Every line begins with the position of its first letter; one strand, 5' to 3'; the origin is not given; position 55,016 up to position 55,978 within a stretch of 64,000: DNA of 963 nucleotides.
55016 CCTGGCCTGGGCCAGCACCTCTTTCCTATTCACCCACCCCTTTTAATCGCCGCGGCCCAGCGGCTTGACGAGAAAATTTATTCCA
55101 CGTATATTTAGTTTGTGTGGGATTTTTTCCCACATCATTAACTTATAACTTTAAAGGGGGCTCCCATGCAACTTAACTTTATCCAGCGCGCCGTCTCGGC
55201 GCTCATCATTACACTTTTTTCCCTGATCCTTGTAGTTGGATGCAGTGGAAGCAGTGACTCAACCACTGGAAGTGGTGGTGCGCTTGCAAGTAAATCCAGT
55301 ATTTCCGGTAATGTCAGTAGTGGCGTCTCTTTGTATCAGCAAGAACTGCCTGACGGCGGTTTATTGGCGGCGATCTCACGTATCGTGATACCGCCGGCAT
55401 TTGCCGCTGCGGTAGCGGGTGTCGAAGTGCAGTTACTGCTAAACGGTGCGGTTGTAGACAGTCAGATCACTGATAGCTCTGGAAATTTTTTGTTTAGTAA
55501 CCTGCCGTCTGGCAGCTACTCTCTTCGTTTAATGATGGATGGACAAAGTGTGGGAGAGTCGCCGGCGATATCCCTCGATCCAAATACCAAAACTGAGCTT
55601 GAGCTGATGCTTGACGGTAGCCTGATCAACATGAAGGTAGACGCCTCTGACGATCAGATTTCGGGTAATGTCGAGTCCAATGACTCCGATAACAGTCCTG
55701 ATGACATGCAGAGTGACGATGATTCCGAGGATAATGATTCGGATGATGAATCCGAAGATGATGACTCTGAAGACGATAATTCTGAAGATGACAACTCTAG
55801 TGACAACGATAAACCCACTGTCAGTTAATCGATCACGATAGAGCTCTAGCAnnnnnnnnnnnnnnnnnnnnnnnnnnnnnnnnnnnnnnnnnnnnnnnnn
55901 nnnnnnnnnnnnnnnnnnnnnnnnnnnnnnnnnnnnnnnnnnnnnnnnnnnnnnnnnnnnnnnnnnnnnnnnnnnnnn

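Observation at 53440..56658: Uncharacterised envelope locus: two poly-acidic-tailed lipoproteins, an HTH-like protein and a membrane protein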

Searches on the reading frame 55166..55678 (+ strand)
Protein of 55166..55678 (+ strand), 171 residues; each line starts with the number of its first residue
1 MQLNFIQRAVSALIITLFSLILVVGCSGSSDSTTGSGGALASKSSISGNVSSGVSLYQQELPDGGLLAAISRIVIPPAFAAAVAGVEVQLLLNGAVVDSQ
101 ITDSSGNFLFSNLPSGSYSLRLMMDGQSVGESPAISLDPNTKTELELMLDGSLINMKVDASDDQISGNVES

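Call 78: search_solved_structures(query=window:55166-55678:+, max_evalue=1)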
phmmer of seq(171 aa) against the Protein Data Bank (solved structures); distinct sequences matched with E-value up to 1: 4.
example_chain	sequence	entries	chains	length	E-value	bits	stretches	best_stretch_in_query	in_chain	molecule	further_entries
10ps_A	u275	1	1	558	0.012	18.6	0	71-122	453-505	Serine-aspartate repeat-containing protein D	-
4jdz_B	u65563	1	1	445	0.63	13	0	82-122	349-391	Ser-Asp rich fibrinogen/bone sialoprotein-binding protein SdrD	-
3irp_X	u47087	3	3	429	0.83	12.6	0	81-125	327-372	Uro-adherence factor A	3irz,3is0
3is1_X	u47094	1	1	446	0.88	12.5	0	81-125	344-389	Uro-adherence factor A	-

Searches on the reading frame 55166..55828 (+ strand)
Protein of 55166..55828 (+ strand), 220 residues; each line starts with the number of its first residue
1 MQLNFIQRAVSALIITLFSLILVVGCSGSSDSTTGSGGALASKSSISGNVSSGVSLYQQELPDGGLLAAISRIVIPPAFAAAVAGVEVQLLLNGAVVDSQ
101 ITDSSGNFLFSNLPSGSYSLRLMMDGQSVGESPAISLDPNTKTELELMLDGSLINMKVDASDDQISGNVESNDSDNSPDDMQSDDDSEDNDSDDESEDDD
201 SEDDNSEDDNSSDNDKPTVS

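Call 3: search_protein_families(library=pfam, proteins=[window:55166-55828:+], max_evalue=1)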
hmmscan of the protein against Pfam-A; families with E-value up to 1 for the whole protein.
window:55166-55828:+ (220 aa): 8 families
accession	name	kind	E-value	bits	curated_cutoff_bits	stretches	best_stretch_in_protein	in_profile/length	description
PF13620.12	CarboxypepD_reg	-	5.7e-09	36.6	32.3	1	81-149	12-81/82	Carboxypeptidase regulatory-like domain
PF17210.9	SdrD_B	-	2.6e-06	28.1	29.7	1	82-124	23-66/112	SdrD B-like domain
PF13715.12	CarbopepD_reg_2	-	0.0017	18.7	32.2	1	99-154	27-81/88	CarboxypepD_reg-like domain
PF23193.1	NOMO_3rd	-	0.004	17.6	27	1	94-139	56-99/120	NOMO third transthyretin-like domain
PF17802.7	SpaA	-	0.0044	17.6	23.1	1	82-121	15-57/91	Prealbumin-like fold domain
PF09430.16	EMC7_beta-sandw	-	0.013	16.1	26.6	1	98-122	21-45/122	ER membrane protein complex subunit 7, beta-sandwich domain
PF07495.19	Y_Y_Y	-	0.031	14.6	26.6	1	100-122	23-44/65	Y_Y_Y domain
PF02724.19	CDC45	-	0.14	10.8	34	1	154-212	111-166/624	CDC45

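Call 4: search_protein_families(library=ncbifam, proteins=[window:55166-55828:+], max_evalue=1)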
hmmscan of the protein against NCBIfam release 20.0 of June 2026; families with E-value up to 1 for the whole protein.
window:55166-55828:+ (220 aa): 4 families
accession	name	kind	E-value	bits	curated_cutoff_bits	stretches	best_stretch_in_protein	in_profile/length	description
NF006574.0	PRK09098.1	subfamily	0.015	14.7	278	1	171-208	229-267/277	HrpE/YscL family type III secretion apparatus protein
NF052588.1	RnaseEMycob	equivalog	0.058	11.1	1400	1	158-214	847-904/945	ribonuclease E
TIGR04183.1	Por_Secre_tail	domain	0.083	12.9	23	1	92-128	28-64/72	T9SS type A sorting domain-containing protein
NF058595.1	invert_tail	domain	0.15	12.4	37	1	9-41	55-88/113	lipo-invert putative C-terminal anchoring domain-containing protein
